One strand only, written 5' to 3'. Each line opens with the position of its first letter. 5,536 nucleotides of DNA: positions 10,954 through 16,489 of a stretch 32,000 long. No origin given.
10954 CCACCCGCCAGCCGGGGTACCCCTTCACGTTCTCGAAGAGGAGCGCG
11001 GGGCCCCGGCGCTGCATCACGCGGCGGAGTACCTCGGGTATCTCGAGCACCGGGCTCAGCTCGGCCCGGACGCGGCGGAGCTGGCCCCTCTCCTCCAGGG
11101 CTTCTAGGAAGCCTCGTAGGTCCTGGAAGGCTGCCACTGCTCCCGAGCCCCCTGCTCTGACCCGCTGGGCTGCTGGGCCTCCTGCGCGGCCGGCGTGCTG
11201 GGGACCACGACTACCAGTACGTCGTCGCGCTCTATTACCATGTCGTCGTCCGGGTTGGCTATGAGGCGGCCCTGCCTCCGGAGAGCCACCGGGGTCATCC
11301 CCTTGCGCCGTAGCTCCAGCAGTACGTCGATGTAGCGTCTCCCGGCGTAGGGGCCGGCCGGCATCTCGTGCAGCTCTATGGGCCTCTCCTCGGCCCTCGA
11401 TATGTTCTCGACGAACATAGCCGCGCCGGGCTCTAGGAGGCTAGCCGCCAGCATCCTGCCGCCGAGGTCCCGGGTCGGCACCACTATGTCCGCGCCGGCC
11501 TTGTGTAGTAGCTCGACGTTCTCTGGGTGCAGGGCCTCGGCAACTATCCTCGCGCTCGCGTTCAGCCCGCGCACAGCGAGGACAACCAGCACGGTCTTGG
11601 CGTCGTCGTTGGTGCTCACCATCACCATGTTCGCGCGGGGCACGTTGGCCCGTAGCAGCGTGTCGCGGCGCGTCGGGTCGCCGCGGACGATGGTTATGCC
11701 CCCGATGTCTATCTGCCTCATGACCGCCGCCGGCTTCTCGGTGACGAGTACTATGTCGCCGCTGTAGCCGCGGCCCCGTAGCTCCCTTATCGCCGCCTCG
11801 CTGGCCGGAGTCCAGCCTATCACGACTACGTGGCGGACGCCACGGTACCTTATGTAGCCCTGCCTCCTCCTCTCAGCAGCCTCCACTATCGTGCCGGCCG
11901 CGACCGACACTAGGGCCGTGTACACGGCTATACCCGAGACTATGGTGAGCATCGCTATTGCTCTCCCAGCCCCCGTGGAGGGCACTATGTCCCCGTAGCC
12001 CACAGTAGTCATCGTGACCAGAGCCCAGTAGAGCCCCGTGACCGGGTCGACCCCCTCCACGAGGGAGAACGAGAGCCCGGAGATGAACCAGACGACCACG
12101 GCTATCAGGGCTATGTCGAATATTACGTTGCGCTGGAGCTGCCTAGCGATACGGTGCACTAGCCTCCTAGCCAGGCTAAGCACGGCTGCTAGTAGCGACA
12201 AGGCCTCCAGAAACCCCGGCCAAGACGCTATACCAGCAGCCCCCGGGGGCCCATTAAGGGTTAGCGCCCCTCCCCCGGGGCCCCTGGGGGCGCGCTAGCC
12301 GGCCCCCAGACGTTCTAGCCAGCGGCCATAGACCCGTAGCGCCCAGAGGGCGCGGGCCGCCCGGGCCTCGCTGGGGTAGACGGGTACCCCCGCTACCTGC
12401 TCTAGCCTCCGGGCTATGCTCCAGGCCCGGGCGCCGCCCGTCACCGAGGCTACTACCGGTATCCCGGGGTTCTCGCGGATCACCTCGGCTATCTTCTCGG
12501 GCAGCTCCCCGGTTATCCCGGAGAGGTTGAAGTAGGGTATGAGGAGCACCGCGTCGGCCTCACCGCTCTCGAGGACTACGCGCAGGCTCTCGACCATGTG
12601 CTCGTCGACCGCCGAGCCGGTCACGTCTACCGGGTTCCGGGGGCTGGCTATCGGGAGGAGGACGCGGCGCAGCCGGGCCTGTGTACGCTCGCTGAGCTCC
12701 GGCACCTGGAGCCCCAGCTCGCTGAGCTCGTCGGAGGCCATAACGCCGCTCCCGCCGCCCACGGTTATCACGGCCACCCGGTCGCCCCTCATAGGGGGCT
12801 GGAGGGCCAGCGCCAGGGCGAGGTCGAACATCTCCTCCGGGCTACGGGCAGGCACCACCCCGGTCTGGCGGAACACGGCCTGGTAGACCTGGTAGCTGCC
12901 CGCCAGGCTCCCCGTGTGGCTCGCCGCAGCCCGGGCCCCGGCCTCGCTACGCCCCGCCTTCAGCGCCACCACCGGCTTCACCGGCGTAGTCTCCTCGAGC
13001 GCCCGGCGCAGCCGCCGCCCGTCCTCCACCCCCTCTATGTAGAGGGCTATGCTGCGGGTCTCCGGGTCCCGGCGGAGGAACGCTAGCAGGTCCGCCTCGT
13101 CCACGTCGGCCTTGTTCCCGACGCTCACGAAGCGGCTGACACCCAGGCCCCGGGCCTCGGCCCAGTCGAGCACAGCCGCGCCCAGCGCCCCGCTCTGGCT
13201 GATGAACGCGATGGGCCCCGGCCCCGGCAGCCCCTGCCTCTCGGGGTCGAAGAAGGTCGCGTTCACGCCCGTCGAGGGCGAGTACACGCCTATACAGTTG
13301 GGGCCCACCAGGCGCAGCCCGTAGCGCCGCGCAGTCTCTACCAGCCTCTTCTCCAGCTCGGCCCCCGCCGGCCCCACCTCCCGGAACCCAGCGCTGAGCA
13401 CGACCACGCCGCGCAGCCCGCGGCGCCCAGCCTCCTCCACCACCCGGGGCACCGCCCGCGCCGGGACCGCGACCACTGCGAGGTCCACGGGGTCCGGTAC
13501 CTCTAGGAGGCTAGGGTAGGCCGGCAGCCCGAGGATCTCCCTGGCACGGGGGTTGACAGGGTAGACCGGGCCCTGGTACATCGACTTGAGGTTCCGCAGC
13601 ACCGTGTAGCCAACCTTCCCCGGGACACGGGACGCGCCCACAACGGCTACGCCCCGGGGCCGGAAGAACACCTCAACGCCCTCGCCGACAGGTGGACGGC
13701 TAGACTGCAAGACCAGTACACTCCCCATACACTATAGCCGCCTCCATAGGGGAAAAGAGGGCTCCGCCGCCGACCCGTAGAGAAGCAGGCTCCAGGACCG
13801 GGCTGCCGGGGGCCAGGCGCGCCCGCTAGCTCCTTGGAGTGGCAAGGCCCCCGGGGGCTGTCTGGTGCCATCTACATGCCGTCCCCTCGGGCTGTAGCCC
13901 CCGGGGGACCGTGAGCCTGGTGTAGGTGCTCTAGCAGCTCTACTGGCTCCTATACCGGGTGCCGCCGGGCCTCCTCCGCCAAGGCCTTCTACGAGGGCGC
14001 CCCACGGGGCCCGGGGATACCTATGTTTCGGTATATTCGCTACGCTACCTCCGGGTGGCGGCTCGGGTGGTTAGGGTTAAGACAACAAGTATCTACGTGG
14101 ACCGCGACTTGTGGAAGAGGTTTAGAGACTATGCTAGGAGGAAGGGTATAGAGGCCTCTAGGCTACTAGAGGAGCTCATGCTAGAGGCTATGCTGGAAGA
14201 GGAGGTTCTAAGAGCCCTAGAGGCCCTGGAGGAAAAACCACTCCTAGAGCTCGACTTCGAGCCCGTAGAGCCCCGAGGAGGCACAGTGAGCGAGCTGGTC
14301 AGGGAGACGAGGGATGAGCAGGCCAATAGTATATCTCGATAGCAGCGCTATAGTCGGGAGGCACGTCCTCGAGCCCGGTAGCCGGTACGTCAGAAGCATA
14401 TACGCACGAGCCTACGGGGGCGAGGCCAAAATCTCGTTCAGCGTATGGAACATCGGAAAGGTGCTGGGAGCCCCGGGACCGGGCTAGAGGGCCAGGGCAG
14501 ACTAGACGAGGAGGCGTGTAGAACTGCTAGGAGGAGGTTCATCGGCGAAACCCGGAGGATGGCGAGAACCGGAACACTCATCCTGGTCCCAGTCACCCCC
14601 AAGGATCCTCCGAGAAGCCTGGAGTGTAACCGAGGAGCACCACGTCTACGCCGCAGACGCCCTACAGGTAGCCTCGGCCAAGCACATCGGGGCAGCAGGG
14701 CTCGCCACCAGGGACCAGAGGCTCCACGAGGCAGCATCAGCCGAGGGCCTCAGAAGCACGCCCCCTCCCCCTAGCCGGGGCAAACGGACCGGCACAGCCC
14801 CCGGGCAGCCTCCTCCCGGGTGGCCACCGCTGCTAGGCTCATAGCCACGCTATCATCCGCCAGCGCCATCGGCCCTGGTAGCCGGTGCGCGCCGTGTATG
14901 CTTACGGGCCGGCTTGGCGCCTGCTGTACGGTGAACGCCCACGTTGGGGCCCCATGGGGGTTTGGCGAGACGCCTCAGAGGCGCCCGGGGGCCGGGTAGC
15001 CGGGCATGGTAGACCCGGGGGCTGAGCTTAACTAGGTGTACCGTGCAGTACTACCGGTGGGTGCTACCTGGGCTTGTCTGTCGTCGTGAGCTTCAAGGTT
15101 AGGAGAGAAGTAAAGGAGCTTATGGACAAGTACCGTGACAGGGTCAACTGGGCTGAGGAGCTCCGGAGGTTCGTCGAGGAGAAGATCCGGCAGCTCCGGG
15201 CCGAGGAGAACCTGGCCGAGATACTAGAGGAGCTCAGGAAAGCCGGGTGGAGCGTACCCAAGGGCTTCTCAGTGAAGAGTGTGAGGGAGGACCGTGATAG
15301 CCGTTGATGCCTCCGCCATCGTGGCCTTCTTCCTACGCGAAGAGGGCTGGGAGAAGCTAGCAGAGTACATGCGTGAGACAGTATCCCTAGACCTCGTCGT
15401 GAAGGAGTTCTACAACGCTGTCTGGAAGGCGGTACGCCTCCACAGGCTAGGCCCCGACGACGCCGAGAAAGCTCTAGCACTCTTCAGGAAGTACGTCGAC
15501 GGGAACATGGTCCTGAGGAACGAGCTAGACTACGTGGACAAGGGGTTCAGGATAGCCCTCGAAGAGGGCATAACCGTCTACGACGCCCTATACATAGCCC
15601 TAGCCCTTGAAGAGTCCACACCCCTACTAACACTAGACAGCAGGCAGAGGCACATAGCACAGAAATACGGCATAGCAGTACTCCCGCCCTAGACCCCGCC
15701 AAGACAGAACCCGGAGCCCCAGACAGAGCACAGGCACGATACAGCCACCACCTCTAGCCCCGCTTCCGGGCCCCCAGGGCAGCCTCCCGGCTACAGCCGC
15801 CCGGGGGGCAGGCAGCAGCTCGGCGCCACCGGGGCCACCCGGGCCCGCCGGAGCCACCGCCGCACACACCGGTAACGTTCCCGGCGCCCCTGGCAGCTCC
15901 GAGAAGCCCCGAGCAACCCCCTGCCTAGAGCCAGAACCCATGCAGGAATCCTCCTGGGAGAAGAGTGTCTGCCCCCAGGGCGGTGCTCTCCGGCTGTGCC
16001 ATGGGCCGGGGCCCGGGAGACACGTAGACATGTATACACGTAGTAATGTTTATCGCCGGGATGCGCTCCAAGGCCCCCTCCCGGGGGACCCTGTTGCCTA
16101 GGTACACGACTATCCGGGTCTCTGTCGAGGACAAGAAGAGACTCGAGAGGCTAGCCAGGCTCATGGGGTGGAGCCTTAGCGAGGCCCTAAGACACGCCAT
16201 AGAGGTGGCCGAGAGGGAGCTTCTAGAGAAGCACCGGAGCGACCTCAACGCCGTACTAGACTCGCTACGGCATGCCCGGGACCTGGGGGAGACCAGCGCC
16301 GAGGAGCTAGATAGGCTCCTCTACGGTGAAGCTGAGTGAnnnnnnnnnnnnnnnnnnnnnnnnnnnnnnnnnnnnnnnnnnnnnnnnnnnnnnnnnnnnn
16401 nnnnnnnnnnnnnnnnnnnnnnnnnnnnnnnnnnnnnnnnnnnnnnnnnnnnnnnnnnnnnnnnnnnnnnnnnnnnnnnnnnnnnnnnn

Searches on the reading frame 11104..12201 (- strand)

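Call 14: search_protein_families(library=pfam, proteins=[window:11104-12201:-], max_evalue=0.01)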
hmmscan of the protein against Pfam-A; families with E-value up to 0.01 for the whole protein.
window:11104-12201:- (365 aa): 6 families
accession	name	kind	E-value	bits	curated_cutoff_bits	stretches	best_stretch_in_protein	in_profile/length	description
PF02254.24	TrkA_N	-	3e-22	79.5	23.8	1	125-241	1-114/116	TrkA-N domain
PF07885.22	Ion_trans_2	-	5.3e-16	58.7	22.5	1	34-105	2-77/79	Ion channel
PF00520.37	Ion_trans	-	3.6e-06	26.8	25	1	27-112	129-240/241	Ion transport protein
PF02080.26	TrkA_C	-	5.2e-06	26.7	27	1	295-335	20-60/71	TrkA-C domain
PF22614.2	Slo-like_RCK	-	3.6e-05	23.8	24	1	123-220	4-118/119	Calcium-activated potassium channel slowpoke-like RCK domain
PF06241.17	Castor_Poll_mid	-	0.00011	22.6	26.7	1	248-339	5-94/104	Castor and Pollux, part of voltage-gated ion channel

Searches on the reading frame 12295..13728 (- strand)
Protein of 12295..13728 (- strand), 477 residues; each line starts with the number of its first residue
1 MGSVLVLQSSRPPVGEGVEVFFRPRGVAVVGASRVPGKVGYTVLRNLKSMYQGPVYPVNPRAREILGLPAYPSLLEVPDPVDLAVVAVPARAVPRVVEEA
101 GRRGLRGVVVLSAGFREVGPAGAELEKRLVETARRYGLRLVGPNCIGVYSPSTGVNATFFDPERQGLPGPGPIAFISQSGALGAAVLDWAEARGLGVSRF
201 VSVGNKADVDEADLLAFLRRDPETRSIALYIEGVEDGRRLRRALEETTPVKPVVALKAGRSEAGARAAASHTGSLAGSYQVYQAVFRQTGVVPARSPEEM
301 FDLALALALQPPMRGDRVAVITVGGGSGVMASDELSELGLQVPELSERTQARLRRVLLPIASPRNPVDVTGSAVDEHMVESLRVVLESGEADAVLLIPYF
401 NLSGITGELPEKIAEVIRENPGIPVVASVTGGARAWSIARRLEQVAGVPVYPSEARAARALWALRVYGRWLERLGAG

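Call 14: search_protein_families(library=pfam, proteins=[window:12295-13728:-], max_evalue=0.01)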
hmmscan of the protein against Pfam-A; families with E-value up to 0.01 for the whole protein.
window:12295-13728:- (477 aa): 4 families
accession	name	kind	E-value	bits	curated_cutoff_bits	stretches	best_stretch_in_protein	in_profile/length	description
PF13607.11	Succ_CoA_lig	-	1.4e-57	193.7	27.4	1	170-306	1-137/138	Succinyl-CoA ligase like flavodoxin domain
PF13380.12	CoA_binding_2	-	1.8e-31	109.4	22.8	1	27-149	3-114/116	CoA binding domain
PF02629.25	CoA_binding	-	3.2e-14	53.9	22.3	1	25-114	4-97/97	CoA binding domain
PF19045.5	Ligase_CoA_2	-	3.7e-09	37.2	23.7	1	318-453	1-139/162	Ligase-CoA domain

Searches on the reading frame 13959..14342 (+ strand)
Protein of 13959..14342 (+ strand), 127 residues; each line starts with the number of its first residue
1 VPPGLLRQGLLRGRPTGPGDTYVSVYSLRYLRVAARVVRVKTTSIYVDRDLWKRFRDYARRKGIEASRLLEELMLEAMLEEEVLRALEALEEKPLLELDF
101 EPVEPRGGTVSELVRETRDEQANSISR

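Call 14: search_protein_families(library=pfam, proteins=[window:13959-14342:+], max_evalue=0.01)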
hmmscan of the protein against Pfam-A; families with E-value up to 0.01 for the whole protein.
window:13959-14342:+ (127 aa): 2 families
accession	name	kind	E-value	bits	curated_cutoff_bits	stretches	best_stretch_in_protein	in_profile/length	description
PF12651.13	RHH_3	-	0.00038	20.8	21.6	1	42-81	4-42/44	Ribbon-helix-helix domain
PF13467.12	RHH_4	-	0.0077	16.7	25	0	41-74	11-45/67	Ribbon-helix-helix domain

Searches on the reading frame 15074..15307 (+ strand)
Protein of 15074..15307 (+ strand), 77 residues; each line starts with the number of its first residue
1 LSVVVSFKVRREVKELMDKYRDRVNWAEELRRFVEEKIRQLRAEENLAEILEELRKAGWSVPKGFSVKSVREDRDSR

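Call 14: search_protein_families(library=pfam, proteins=[window:15074-15307:+], max_evalue=0.01)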
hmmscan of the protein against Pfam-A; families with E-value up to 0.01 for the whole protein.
window:15074-15307:+ (77 aa): 2 families
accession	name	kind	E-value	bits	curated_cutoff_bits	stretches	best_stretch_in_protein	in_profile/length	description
PF08628.17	Nexin_C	-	0.00082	20.2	22.3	1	30-67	22-55/110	Sorting nexin C terminal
PF21325.3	SHPRH_helical-1st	-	0.0018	18.9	27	1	9-55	36-83/95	E3 ubiquitin-protein ligase SHPRH, first helical domain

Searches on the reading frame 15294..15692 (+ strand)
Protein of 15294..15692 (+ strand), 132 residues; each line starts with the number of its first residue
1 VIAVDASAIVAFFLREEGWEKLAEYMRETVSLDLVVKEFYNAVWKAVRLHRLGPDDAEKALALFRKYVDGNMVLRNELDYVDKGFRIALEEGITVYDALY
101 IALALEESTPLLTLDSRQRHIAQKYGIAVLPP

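Call 14: search_protein_families(library=pfam, proteins=[window:15294-15692:+], max_evalue=0.01)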
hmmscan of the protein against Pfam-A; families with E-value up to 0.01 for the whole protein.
window:15294-15692:+ (132 aa): 2 families
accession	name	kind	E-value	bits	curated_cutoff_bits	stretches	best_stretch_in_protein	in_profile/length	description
PF01850.27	PIN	-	9.2e-12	46.1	23.6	1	2-122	1-118/120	PIN domain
PF03764.24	EFG_IV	-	0.0057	16.9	24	0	50-95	35-79/121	Elongation factor G, domain IV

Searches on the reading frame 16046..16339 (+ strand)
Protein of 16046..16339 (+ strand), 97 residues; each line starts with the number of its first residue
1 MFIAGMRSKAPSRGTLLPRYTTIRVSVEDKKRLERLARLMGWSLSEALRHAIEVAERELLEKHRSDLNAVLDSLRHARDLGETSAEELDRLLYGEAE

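Call 14: search_protein_families(library=pfam, proteins=[window:16046-16339:+], max_evalue=0.01)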
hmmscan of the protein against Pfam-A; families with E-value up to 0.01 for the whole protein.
window:16046-16339:+ (97 aa): 2 families
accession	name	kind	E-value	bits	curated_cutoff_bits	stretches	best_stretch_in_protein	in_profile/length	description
PF01402.27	RHH_1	-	2.4e-05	24.5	20.5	1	21-53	2-34/39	Ribbon-helix-helix protein, copG family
PF19807.5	DUF6290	-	0.00031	21.3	27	1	21-52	4-35/72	Family of unknown function (DUF6290)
